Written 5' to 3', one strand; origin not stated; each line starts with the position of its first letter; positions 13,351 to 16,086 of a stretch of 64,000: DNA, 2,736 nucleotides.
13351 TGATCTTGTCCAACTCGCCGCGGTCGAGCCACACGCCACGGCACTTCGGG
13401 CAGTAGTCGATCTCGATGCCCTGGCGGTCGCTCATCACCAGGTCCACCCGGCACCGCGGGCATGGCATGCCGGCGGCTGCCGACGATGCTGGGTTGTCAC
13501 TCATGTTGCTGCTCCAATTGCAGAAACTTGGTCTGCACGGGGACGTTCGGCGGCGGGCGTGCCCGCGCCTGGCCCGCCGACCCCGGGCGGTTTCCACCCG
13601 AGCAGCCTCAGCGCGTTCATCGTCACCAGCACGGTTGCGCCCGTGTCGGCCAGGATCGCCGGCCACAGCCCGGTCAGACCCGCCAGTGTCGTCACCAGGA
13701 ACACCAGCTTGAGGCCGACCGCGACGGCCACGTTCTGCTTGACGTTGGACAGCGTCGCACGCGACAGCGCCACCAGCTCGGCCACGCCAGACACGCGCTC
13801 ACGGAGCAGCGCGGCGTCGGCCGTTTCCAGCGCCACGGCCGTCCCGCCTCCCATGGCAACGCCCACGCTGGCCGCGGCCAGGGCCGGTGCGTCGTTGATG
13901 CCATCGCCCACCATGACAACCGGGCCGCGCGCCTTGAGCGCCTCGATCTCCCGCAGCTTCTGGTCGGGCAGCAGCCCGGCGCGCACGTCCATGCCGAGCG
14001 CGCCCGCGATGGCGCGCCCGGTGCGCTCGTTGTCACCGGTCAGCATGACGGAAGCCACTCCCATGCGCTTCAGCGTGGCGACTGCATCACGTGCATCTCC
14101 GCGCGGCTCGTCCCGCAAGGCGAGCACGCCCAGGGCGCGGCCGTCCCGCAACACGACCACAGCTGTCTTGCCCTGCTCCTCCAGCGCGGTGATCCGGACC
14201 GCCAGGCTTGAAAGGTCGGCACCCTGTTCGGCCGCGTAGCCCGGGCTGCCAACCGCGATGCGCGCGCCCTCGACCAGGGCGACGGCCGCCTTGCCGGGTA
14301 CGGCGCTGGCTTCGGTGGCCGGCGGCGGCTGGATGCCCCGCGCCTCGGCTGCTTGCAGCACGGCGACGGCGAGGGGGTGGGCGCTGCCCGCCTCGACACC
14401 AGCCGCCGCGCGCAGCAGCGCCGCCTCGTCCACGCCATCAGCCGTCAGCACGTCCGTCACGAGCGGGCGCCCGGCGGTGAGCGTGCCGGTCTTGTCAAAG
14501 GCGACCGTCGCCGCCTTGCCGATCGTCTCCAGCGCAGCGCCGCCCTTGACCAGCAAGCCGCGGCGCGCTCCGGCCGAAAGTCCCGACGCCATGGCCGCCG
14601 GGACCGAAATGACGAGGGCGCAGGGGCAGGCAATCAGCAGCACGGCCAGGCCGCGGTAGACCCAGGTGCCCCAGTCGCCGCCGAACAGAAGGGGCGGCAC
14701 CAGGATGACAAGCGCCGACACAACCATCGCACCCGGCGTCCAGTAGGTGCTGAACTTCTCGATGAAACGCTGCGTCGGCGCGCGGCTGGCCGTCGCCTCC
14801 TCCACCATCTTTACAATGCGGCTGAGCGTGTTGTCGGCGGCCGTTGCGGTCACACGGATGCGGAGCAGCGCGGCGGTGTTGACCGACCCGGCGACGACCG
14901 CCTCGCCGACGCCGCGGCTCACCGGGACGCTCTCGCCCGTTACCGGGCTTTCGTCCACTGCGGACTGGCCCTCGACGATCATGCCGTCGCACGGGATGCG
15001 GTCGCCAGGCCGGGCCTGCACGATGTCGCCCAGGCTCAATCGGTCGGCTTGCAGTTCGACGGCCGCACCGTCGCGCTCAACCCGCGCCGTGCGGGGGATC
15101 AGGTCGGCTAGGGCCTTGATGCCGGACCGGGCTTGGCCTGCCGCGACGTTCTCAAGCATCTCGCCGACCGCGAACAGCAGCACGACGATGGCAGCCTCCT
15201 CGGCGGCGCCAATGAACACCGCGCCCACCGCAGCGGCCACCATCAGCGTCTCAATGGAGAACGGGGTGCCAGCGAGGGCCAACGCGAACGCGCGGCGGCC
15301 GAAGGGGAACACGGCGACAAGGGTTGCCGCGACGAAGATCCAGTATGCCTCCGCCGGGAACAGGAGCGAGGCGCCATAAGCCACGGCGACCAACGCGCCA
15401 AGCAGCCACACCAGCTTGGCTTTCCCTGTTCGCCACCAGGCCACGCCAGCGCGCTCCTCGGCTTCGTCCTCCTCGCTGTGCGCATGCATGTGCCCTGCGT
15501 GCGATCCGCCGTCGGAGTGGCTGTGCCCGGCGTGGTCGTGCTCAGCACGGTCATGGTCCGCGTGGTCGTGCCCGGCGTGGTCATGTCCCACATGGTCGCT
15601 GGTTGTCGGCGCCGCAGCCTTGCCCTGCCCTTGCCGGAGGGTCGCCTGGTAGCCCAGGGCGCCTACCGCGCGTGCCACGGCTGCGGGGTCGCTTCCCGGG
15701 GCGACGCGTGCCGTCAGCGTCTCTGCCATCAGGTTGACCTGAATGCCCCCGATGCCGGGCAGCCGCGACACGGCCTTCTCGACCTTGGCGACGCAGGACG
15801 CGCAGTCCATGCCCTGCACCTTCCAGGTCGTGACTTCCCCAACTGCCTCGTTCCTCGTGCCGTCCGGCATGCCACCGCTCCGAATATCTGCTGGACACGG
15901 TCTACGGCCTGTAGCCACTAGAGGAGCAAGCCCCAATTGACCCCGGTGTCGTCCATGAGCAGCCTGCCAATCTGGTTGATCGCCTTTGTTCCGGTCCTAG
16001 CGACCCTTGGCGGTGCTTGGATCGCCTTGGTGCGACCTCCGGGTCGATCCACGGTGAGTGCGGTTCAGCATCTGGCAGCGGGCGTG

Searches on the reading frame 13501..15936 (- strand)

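Call 90: search_protein_families(library=pfam, proteins=[window:13501-15936:-], max_evalue=0.00001)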
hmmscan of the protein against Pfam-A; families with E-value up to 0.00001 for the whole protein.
window:13501-15936:- (811 aa): 3 families
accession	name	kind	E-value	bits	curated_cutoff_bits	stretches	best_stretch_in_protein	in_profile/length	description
PF00122.25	E1-E2_ATPase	-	2e-51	174.5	28.1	1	279-459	2-181/181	E1-E2 ATPase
PF00702.32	Hydrolase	-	2.2e-32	113.4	26.4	1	477-689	3-190/191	haloacid dehalogenase-like hydrolase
PF00403.32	HMA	-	2e-12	47.7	24.8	1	39-96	3-61/62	Heavy-metal-associated domain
